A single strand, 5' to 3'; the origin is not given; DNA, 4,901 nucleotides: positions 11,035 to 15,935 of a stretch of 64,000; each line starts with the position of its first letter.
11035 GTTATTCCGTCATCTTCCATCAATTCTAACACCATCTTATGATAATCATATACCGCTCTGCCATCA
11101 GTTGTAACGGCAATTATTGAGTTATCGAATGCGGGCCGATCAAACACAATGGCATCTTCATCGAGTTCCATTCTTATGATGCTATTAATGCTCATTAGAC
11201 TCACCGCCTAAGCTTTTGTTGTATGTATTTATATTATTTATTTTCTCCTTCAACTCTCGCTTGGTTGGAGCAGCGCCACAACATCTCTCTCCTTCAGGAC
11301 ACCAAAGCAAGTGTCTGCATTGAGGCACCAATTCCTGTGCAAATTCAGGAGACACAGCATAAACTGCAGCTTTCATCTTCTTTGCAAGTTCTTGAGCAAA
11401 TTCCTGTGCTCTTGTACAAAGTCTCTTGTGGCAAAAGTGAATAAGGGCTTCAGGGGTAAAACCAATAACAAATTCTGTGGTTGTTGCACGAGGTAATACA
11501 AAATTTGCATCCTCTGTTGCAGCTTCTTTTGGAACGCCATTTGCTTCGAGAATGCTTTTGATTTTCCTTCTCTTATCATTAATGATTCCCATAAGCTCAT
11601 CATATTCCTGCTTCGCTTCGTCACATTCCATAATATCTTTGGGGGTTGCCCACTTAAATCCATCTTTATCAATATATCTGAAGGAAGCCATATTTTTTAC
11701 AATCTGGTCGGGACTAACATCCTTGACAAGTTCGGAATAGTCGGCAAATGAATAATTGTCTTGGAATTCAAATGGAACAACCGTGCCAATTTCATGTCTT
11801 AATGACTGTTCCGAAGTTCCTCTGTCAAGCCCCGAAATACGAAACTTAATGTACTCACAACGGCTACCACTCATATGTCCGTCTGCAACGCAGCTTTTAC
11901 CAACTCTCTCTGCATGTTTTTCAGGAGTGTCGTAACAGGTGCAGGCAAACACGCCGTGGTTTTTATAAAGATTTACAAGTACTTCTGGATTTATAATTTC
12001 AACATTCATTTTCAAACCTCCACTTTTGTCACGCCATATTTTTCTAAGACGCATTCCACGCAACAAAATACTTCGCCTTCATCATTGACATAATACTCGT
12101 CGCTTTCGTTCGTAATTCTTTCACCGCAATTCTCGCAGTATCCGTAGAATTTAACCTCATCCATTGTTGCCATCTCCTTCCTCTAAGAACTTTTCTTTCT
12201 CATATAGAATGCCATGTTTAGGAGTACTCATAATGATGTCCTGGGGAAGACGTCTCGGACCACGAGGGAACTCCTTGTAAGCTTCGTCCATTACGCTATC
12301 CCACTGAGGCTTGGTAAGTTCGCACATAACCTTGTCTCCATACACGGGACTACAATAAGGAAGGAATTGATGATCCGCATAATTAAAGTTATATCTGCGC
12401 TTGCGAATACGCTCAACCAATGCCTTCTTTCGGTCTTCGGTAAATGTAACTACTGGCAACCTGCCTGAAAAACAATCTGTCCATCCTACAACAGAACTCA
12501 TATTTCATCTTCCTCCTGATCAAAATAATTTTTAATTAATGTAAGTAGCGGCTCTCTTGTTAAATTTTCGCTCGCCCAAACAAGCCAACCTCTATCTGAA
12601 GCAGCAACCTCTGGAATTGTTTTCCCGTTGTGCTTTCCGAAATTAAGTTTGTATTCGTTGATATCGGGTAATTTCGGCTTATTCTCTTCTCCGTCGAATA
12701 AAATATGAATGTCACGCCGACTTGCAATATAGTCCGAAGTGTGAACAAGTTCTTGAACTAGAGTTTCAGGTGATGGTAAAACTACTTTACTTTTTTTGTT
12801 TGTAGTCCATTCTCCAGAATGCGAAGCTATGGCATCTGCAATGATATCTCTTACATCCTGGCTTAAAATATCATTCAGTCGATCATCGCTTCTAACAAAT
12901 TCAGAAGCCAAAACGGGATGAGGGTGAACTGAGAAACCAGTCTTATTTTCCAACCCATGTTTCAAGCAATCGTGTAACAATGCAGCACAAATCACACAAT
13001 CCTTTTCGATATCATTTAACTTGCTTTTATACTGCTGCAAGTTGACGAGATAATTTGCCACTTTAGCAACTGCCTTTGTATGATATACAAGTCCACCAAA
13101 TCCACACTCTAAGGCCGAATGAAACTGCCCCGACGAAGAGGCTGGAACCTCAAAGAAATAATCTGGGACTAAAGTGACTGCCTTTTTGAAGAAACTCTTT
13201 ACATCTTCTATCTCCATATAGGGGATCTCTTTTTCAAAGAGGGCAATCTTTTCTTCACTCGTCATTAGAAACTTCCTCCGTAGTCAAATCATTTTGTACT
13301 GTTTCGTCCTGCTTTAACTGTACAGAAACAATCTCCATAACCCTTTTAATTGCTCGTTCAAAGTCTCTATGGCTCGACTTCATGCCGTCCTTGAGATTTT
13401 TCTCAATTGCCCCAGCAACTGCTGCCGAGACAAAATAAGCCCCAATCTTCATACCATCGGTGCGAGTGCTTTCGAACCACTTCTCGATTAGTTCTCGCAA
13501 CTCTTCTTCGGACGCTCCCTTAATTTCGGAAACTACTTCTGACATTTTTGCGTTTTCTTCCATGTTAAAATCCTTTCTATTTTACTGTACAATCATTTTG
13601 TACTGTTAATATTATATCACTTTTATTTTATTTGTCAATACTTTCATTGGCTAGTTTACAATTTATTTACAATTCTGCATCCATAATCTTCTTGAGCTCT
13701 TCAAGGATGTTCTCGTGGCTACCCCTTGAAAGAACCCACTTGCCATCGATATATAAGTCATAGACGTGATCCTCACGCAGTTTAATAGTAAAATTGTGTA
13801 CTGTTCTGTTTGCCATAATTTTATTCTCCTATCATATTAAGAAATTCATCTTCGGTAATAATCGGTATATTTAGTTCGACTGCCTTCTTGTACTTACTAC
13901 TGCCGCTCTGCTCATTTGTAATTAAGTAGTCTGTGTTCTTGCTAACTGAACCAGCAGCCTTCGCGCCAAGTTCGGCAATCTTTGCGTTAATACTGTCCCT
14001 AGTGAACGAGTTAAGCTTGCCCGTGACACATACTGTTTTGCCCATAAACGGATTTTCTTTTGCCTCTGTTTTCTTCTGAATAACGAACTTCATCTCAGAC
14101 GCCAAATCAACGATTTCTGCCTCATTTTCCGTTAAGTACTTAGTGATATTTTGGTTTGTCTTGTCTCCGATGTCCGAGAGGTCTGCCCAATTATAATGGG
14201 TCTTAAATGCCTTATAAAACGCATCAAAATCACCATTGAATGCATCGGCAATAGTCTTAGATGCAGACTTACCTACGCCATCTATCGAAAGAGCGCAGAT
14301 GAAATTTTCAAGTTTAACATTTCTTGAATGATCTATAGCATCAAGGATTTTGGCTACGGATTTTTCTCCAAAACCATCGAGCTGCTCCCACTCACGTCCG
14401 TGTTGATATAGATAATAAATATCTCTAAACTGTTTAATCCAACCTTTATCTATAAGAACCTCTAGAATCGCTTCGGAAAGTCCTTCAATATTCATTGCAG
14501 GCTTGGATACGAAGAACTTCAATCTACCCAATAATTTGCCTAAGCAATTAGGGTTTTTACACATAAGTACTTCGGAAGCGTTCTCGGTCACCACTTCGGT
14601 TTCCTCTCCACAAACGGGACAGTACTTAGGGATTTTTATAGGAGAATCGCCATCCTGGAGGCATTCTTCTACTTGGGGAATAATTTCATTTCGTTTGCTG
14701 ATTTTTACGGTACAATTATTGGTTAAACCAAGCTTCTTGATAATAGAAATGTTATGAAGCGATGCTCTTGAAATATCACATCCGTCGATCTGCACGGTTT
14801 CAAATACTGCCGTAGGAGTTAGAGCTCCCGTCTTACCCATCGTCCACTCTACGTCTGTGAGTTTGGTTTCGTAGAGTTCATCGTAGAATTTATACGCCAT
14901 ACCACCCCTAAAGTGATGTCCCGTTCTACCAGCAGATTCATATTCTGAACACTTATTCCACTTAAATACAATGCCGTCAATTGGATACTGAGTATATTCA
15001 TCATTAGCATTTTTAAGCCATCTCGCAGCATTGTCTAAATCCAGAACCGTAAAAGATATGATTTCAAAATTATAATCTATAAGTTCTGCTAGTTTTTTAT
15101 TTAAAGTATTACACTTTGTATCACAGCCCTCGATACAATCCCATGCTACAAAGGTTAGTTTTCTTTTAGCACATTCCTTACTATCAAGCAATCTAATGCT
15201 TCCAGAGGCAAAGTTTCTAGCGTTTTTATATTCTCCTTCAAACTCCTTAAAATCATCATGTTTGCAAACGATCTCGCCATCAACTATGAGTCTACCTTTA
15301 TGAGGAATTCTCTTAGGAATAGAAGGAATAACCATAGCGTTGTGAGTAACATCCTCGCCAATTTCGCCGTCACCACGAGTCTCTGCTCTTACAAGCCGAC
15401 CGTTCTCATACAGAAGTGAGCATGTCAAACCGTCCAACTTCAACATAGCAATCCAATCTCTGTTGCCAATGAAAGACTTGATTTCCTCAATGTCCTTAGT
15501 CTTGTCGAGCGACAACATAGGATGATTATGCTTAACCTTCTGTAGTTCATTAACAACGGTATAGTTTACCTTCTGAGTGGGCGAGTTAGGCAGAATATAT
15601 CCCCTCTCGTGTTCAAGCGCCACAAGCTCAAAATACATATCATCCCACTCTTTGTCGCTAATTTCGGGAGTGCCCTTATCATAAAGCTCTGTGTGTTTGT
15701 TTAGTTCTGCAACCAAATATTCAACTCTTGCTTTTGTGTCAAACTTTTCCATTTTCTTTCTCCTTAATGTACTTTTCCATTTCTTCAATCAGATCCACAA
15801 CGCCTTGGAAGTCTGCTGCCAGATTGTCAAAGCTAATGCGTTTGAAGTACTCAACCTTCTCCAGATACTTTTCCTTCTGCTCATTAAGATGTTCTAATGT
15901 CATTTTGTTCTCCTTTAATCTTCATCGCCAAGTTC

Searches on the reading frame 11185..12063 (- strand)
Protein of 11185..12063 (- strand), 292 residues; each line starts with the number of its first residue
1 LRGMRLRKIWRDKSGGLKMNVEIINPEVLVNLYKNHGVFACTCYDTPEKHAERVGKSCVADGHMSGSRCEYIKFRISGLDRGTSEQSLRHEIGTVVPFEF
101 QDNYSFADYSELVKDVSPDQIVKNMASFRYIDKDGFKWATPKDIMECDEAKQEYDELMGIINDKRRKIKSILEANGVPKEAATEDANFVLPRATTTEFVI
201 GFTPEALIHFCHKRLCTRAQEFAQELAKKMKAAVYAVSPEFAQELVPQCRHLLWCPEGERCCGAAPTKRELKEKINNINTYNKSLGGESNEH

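Call 15: search_protein_families(library=phrogs, proteins=[window:11185-12063:-], max_evalue=0.00001)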
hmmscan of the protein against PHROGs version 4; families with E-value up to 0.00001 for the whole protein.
window:11185-12063:- (292 aa): 1 family
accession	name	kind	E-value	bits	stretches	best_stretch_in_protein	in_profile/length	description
phrog_85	-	DNA, RNA and nucleotide metabolism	6e-16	59.1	1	59-275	419-626/866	thymidylate synthase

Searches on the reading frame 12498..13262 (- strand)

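Call 15: search_protein_families(library=phrogs, proteins=[window:12498-13262:-], max_evalue=0.00001)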
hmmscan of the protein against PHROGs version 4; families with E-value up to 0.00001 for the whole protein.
window:12498-13262:- (254 aa): 1 family
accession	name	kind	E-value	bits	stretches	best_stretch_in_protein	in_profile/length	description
phrog_5889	-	unknown function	2.1e-53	182.2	1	2-230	15-238/242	-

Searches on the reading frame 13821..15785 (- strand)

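Call 15: search_protein_families(library=phrogs, proteins=[window:13821-15785:-], max_evalue=0.00001)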
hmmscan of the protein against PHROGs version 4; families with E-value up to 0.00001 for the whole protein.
window:13821-15785:- (654 aa): 6 families
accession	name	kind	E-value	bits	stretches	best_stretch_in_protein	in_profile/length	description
phrog_3869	-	DNA, RNA and nucleotide metabolism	1.1e-176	590.1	1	14-653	2-654/656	NAD-dependent DNA ligase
phrog_3359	-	DNA, RNA and nucleotide metabolism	1.7e-61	209.3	1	27-377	7-324/325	NAD-dependent DNA ligase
phrog_3498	-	DNA, RNA and nucleotide metabolism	5.9e-47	161.6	1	383-652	3-253/256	NAD-dependent DNA ligase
phrog_2561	-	DNA, RNA and nucleotide metabolism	1.7e-16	61.9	1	561-652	76-160/167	DNA ligase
phrog_3989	-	unknown function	2.7e-08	34.4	1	574-626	201-253/296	-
phrog_114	-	DNA, RNA and nucleotide metabolism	1.2e-06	28.4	1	89-284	223-407/634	ATP-dependent DNA ligase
